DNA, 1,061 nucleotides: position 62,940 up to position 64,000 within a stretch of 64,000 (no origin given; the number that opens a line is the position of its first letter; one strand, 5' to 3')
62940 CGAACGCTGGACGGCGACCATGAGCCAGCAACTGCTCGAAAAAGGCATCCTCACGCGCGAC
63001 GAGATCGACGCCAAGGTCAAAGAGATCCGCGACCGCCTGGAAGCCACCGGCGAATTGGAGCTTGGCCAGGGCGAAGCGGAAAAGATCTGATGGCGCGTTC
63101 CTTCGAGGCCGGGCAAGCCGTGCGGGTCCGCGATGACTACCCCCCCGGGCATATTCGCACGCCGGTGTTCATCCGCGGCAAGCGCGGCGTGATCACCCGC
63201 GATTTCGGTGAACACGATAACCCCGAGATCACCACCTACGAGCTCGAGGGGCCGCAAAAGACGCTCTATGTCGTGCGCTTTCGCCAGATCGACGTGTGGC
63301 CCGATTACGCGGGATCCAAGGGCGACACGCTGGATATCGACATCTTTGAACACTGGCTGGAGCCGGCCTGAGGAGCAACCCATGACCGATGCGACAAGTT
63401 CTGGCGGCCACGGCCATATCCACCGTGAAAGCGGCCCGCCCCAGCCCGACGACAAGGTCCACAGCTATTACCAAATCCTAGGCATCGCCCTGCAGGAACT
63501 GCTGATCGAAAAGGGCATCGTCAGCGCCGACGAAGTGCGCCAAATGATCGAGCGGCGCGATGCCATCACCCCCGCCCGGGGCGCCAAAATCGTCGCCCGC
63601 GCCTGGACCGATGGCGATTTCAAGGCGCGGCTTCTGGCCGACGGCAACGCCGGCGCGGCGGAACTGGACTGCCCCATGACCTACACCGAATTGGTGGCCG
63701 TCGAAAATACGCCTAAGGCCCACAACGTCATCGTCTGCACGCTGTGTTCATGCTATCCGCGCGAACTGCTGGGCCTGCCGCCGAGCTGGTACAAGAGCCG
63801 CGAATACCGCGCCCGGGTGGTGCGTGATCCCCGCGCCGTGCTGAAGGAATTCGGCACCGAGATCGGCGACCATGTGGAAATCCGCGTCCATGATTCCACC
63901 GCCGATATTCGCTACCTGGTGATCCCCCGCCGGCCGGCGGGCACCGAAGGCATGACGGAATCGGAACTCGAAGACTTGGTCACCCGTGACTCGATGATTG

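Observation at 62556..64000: Three-ORF cobalt nitrile-hydratase-family locus with split beta subunit (thiocyanate hydrolase / ToyJKL-like architecture)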

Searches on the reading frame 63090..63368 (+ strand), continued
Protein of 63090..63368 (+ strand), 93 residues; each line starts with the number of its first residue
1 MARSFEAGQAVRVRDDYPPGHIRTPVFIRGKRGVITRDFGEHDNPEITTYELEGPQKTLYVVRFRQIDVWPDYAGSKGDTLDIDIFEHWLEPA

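Call 88: get_annotated_region(hit=H13, flank=2000)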
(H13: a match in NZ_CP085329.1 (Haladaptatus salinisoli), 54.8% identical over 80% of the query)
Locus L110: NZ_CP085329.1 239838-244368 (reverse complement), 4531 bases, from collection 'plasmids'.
description: Haladaptatus salinisoli strain PSR8 plasmid unnamed2, complete sequence
organism: Haladaptatus salinisoli (NCBI taxid 2884876)
taxonomy: Archaea; Euryarchaeota; Halobacteria; Halobacteriales; Haladaptataceae; Haladaptatus; Haladaptatus salinisoli
host: -; source: cell culture,saline soil; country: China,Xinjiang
typing (MOB-suite, as given by PLSDB): non-mobilizable
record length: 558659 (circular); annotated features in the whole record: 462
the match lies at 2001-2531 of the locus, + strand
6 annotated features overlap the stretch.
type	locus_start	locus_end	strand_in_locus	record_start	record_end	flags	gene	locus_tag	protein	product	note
CDS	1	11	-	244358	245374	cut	-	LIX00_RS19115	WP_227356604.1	YCF48-related protein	-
CDS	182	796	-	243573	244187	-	-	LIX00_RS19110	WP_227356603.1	helix-turn-helix domain-containing protein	-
CDS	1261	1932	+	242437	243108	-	nthB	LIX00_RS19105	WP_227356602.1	nitrile hydratase subunit beta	GO:0050898 - nitrile metabolic process [Evidence IEA]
CDS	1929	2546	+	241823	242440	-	nthA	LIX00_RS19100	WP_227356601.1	nitrile hydratase subunit alpha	GO:0050898 - nitrile metabolic process [Evidence IEA]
CDS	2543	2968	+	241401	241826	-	-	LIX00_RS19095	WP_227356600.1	nitrile hydratase accessory protein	GO:0050898 - nitrile metabolic process [Evidence IEA]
CDS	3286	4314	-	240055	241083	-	radA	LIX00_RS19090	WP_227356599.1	DNA repair and recombination protein RadA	-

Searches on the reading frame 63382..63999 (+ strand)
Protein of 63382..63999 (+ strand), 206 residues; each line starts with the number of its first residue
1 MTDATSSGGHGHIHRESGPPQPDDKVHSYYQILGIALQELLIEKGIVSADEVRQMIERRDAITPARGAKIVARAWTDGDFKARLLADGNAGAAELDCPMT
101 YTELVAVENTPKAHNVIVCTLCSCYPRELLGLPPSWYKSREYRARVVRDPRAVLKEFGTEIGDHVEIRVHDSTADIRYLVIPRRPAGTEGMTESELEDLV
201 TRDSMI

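Call 6: search_protein_families(library=pfam, proteins=[window:63382-63999:+], max_evalue=0.01)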
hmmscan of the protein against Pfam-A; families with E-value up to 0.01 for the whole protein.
window:63382-63999:+ (206 aa): 2 families
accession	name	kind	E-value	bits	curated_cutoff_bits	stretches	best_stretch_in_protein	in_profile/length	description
PF02979.21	NHase_alpha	-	1.1e-78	263.2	27.2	1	32-206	5-181/184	Nitrile hydratase, alpha chain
PF14407.11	Frankia_peptide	-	0.0019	18.9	48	0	69-94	4-29/63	Ribosomally synthesized peptide prototyped by Frankia Franean1_4349.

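Call 7: search_protein_families(library=ncbifam, proteins=[window:63382-63999:+], max_evalue=0.01)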
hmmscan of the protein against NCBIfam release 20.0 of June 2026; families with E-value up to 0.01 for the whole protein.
window:63382-63999:+ (206 aa): 6 families
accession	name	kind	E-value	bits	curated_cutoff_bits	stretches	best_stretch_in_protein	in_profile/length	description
TIGR01323.1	nitrile_alph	equivalog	1.9e-74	249.3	249.85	1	36-206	9-181/189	nitrile hydratase subunit alpha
TIGR03887.1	thiocyan_alph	equivalog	6.5e-59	199.1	291.45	1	29-206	5-192/200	thiocyanate hydrolase subunit gamma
TIGR03793.1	leader_NHLP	domain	1.5e-14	53.6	50.9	1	138-199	15-74/77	NHLP leader peptide family RiPP precursor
NF038399.1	NH_RiPP_Os17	domain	6.6e-07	29.3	40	1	69-112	5-48/63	Os1348 family NHLP clan protein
TIGR04351.1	TOMM_nitrile_2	subfamily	9.3e-06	25.1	65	0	141-162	14-35/48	TIGR04351 family putative TOMM peptide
TIGR03888.1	nitrile_beta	equivalog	0.0061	16.5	152.2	0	28-71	67-112/226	nitrile hydratase subunit beta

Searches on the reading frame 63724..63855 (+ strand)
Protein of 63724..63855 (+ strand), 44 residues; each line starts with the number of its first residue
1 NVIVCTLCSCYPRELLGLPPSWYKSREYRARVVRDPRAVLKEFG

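Call 49: search_solved_structures(query=window:63724-63855:+, max_evalue=1, show_alignments=5)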
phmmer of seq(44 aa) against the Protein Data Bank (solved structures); distinct sequences matched with E-value up to 1: 38.
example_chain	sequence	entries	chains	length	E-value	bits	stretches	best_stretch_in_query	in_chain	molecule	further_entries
1v29_A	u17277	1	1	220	2e-21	77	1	1-44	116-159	nitrile hydratase a chain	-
7qom_A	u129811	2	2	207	8.9e-21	75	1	1-44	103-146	Nitrile hydratase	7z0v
7qop_A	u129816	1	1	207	9.8e-21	74.9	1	1-44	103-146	Nitrile hydratase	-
7qoy_A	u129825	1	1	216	1e-20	74.8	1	1-44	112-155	Nitrile hydratase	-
2dpp_A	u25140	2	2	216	1.1e-20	74.7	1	1-44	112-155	Nitrile hydratase alpha subunit | Nitrile hydratase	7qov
7qou_A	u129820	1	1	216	1.1e-20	74.7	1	1-44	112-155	Nitrile hydratase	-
3hht_A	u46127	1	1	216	1.1e-20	74.7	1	1-44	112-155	Nitrile hydratase alpha subunit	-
3vyh_A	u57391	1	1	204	2.3e-18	67.5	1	2-42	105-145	Cobalt-containing nitrile hydratase subunit alpha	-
3qz5_A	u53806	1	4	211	6.4e-18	66.2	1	1-44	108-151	Co-type Nitrile Hydratase alpha subunit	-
3qxe_A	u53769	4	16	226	7.6e-18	66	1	1-44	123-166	Co-type Nitrile Hydratase alpha subunit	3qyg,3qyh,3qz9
4ob2_A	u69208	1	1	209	3.6e-17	63.8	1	2-42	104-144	Cobalt-containing nitrile hydratase subunit alpha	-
1ugp_A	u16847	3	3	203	3.6e-17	63.8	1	2-42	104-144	Cobalt-containing nitrile hydratase subunit alpha | Nitrile Hydratase alpha subunit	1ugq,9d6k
4ob3_A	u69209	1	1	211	3.7e-17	63.8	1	2-42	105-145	Cobalt-containing nitrile hydratase subunit alpha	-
4ob0_A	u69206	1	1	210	3.7e-17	63.8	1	2-42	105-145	Cobalt-containing nitrile hydratase subunit alpha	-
1ire_A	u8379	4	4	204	3.7e-17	63.8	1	2-42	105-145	Nitrile Hydratase | Cobalt-containing nitrile hydratase subunit alpha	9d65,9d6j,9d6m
3vyg_C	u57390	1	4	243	4e-14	54.4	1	2-44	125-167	Thiocyanate hydrolase subunit gamma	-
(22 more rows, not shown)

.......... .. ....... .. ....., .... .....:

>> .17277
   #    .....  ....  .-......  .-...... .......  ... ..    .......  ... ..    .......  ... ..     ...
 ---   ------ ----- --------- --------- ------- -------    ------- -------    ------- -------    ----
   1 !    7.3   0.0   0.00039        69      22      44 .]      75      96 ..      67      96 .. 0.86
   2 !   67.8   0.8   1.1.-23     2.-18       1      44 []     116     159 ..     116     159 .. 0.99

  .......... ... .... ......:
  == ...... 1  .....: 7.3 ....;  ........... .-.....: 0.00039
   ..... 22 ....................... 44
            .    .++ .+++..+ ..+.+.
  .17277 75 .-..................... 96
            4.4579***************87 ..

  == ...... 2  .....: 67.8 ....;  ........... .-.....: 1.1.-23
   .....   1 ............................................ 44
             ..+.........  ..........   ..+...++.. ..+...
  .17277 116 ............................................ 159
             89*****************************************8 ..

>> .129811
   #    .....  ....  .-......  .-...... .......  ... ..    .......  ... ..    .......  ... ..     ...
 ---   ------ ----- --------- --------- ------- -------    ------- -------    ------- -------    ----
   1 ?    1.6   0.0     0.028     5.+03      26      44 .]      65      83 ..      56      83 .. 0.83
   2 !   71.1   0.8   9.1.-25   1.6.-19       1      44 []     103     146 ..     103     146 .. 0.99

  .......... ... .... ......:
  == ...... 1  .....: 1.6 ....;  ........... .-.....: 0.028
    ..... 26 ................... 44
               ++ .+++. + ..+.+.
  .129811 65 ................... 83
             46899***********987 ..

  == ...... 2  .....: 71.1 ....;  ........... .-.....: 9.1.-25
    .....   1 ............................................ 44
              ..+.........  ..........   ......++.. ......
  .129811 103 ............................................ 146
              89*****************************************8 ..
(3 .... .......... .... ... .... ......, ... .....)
